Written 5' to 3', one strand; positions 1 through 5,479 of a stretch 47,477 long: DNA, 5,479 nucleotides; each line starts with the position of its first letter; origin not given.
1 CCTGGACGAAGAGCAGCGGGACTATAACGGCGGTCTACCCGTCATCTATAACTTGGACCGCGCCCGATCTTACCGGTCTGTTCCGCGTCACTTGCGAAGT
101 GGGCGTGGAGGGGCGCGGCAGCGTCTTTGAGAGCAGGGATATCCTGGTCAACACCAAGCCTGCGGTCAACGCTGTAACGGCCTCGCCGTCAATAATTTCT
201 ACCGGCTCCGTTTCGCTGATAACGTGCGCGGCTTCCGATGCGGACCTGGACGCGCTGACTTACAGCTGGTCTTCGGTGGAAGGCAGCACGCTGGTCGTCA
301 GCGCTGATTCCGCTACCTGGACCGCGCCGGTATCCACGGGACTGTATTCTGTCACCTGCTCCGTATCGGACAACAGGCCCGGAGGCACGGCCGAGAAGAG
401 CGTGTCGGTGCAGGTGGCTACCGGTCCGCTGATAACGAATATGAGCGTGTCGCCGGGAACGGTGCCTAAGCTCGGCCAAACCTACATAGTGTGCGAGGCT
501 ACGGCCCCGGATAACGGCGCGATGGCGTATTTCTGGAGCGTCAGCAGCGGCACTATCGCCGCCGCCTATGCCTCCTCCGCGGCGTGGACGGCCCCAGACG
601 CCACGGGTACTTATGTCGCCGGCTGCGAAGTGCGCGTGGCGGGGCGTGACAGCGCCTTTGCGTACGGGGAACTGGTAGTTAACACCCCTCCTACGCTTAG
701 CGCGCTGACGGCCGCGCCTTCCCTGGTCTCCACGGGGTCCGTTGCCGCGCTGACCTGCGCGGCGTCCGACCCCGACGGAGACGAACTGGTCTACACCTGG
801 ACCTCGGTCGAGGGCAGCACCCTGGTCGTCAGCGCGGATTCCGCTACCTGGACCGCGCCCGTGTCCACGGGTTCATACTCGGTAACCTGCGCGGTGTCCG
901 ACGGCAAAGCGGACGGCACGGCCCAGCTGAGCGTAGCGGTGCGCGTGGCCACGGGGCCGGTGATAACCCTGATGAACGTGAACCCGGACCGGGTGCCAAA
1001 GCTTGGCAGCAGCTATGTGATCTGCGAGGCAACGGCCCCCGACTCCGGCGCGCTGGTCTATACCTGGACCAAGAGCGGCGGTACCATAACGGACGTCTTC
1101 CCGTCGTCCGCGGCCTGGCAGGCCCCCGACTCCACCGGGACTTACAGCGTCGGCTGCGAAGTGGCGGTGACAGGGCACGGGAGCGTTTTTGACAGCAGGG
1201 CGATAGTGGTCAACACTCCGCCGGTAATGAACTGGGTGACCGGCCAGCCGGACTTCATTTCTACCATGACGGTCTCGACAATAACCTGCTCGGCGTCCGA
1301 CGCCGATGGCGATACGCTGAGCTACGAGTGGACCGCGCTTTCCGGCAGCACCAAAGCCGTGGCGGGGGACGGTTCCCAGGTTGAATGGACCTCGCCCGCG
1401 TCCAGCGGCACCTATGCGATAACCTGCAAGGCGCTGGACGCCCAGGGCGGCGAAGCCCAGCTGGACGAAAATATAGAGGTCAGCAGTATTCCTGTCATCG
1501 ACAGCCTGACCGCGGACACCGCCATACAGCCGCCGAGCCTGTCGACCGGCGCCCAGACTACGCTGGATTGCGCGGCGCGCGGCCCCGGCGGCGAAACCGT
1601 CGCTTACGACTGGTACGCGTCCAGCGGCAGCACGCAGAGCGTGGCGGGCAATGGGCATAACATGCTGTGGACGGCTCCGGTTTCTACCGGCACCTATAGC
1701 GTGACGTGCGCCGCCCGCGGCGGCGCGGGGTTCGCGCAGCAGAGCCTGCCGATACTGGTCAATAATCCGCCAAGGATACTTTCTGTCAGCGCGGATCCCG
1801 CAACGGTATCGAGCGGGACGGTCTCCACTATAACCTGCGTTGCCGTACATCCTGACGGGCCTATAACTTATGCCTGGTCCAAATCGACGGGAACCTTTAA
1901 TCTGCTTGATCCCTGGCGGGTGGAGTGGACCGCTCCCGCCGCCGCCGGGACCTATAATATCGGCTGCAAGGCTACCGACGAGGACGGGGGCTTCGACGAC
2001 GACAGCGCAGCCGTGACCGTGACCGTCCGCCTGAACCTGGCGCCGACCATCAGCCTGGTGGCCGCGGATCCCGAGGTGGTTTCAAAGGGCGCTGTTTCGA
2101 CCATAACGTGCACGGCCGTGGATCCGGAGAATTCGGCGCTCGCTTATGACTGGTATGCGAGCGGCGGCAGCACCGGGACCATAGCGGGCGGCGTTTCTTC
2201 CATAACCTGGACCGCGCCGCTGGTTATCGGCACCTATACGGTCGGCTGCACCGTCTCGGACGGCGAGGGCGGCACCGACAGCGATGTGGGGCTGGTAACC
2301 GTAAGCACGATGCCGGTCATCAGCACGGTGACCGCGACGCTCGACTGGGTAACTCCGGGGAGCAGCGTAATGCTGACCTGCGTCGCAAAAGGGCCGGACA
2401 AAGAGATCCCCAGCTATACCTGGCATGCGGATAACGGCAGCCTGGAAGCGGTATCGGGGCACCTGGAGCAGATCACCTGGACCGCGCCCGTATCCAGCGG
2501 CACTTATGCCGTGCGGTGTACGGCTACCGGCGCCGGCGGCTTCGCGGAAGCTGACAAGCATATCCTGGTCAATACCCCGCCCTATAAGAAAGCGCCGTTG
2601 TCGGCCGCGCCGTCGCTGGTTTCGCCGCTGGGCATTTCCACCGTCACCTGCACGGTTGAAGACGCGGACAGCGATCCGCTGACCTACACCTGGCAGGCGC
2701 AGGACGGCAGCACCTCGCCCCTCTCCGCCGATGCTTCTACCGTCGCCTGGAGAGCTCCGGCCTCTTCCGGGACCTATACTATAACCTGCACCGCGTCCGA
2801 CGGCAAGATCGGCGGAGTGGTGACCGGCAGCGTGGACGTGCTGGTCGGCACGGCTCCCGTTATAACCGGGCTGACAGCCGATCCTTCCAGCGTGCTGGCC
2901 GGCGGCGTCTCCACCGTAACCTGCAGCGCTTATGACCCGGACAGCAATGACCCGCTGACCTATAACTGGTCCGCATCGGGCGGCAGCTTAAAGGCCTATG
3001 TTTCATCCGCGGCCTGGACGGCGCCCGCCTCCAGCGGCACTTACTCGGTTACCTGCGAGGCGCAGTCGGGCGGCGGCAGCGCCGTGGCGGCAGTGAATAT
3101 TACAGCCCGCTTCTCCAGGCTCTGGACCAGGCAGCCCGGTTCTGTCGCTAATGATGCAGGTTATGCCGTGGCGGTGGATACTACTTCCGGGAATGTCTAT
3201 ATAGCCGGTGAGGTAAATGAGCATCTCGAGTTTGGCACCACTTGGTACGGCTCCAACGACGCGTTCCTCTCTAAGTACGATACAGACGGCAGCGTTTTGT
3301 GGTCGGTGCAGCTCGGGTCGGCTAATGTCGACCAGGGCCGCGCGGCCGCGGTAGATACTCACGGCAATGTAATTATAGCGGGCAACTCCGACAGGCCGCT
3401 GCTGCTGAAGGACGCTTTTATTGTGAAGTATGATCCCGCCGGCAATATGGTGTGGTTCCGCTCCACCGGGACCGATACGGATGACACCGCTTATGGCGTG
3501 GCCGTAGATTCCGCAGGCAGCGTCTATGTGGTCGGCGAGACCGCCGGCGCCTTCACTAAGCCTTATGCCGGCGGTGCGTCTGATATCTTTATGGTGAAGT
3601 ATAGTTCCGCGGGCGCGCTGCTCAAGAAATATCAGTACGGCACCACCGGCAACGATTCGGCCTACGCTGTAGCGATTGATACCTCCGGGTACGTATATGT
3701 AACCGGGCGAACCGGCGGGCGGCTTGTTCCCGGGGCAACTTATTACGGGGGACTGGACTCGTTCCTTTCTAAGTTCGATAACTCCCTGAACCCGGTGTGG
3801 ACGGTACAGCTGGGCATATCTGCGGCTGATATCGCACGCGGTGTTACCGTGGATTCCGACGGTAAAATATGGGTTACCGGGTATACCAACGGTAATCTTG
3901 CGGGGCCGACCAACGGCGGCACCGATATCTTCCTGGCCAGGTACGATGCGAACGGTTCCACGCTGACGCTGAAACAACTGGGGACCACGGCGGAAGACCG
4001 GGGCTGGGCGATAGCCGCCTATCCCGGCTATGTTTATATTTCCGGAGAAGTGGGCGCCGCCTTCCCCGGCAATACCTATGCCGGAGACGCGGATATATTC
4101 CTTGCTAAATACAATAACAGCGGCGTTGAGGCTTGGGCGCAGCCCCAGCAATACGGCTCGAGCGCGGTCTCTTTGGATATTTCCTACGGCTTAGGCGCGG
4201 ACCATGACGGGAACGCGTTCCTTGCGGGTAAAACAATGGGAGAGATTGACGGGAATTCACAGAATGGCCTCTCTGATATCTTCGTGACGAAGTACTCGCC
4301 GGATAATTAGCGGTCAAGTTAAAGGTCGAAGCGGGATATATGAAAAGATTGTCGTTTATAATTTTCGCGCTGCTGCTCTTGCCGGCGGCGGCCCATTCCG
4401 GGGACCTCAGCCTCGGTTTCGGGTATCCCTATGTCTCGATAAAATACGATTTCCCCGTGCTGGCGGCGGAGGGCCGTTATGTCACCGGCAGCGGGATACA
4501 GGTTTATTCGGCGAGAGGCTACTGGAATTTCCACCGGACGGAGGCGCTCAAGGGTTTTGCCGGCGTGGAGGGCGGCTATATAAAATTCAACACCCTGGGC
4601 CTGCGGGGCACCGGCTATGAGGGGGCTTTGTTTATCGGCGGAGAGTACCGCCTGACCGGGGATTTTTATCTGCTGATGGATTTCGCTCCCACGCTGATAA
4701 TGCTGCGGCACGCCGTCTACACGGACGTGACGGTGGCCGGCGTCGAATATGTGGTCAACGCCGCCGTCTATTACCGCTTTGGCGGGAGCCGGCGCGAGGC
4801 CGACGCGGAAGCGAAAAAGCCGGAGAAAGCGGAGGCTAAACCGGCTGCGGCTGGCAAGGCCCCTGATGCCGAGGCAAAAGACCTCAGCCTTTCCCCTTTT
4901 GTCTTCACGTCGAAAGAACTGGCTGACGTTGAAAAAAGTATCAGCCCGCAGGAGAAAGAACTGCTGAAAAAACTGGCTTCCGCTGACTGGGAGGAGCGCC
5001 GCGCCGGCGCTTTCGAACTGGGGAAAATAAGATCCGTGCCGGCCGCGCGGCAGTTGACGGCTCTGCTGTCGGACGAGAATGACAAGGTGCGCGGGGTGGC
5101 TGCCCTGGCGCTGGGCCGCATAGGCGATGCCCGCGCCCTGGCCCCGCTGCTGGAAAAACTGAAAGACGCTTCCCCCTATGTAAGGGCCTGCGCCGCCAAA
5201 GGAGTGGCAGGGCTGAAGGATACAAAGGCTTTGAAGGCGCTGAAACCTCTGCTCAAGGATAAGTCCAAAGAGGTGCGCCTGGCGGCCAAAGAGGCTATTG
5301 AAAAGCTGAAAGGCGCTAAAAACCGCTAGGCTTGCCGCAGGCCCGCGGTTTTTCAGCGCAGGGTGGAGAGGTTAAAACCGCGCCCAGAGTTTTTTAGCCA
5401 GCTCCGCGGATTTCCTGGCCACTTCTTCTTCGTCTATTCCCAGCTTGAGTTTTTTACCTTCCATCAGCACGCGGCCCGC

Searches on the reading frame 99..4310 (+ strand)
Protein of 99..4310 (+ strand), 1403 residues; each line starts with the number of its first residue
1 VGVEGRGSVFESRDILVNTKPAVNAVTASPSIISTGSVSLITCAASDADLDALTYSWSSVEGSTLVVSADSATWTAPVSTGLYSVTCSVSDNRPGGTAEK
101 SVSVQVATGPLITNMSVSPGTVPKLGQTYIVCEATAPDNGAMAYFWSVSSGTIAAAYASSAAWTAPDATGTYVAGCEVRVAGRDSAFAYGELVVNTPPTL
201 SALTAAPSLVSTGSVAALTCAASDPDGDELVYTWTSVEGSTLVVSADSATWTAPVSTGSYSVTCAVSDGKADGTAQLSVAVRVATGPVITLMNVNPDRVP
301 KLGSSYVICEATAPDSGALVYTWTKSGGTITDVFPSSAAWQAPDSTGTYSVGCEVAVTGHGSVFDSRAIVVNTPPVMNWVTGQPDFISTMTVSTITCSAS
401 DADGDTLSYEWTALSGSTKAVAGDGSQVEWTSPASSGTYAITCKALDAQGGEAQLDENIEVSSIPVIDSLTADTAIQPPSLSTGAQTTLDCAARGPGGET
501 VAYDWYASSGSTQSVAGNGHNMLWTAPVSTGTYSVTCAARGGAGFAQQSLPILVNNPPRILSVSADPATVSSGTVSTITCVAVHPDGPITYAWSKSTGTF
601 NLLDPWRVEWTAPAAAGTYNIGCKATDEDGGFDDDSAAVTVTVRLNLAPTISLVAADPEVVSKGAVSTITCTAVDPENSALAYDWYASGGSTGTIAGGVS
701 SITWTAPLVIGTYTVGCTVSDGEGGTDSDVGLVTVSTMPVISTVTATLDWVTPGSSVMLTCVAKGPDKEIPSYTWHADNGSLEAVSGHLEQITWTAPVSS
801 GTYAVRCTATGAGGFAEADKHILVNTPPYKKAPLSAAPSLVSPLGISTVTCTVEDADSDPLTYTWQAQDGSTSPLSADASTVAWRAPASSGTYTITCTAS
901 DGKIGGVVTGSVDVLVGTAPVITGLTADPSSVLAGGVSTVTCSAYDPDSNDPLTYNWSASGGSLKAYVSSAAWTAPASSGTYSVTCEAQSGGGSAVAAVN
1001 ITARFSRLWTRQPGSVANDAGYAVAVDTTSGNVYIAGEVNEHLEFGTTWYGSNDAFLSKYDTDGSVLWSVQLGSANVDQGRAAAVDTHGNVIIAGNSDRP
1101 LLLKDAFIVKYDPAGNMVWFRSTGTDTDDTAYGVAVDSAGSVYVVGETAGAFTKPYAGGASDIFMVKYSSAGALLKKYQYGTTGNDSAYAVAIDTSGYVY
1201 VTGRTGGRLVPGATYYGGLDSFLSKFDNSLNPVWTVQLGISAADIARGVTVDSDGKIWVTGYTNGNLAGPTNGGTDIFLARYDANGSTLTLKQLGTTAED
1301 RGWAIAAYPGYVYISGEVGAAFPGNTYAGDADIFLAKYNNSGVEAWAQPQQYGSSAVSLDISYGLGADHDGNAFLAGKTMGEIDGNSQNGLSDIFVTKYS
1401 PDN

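Call 68: search_protein_families(library=pfam, proteins=[window:99-4310:+])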
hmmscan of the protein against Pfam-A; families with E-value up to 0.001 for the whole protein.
window:99-4310:+ (1403 aa): 10 families
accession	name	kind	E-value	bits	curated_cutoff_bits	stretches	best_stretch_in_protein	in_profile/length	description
PF00801.26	PKD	-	5.4e-35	119.7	23.5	3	204-281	5-80/80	PKD domain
PF22352.2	K319L-like_PKD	-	2.2e-29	101.7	27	2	394-459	15-82/84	K319L-like, PKD domain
PF06739.17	SBBP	-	8.4e-28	96.5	20.5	3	1233-1267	1-37/38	Beta-propeller repeat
PF17963.7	Big_9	-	4.4e-22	79.2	23.6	2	195-278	1-87/89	Bacterial Ig domain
PF18911.6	PKD_4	-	7e-21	74.5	27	0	647-728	2-77/85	PKD domain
PF13927.12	Ig_3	-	1.9e-16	60.8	30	0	739-803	2-72/78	Immunoglobulin domain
PF13895.12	Ig_2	-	3.4e-16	59.7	27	0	748-806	10-62/79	Immunoglobulin domain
PF21027.3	Sde0182_C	-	2.3e-06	28.5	27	0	222-236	9-23/83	Cellulose-binding protein Sde0182, C-terminal domain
PF07495.19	Y_Y_Y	-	4.7e-06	26.8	26.6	0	615-643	36-64/65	Y_Y_Y domain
PF17892.7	Cadherin_5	-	4e-05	23.8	26.5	0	214-280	25-94/98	Cadherin-like domain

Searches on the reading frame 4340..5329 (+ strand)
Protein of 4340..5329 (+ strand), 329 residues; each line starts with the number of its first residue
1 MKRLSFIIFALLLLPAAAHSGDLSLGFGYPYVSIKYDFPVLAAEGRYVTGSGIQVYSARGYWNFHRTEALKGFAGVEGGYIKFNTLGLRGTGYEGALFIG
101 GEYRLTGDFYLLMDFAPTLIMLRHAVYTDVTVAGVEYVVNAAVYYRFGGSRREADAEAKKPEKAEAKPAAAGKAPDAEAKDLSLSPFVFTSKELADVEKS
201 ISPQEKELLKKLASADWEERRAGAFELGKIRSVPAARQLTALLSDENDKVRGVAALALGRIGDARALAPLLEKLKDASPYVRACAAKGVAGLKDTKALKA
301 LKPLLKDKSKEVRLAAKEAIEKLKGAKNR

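Call 53: search_protein_families(library=pfam, proteins=[window:4340-5329:+])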
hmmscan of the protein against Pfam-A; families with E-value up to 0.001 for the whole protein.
window:4340-5329:+ (329 aa): 5 families
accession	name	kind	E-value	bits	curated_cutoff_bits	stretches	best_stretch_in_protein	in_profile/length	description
PF13646.12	HEAT_2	-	3.9e-21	75.6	27.7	2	207-276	3-73/88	HEAT repeats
PF02985.28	HEAT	-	3.8e-12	45.7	23.5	0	239-262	5-28/31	HEAT repeat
PF03130.22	HEAT_PBS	-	6.4e-08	32.8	20.9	1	250-276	1-27/27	PBS lyase HEAT-like repeat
PF13513.12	HEAT_EZ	-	8.3e-07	29.8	27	0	236-261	30-55/55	HEAT-like repeat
PF12717.13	Cnd1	-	3.8e-06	27.5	26.4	0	267-324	23-86/162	non-SMC mitotic condensation complex subunit 1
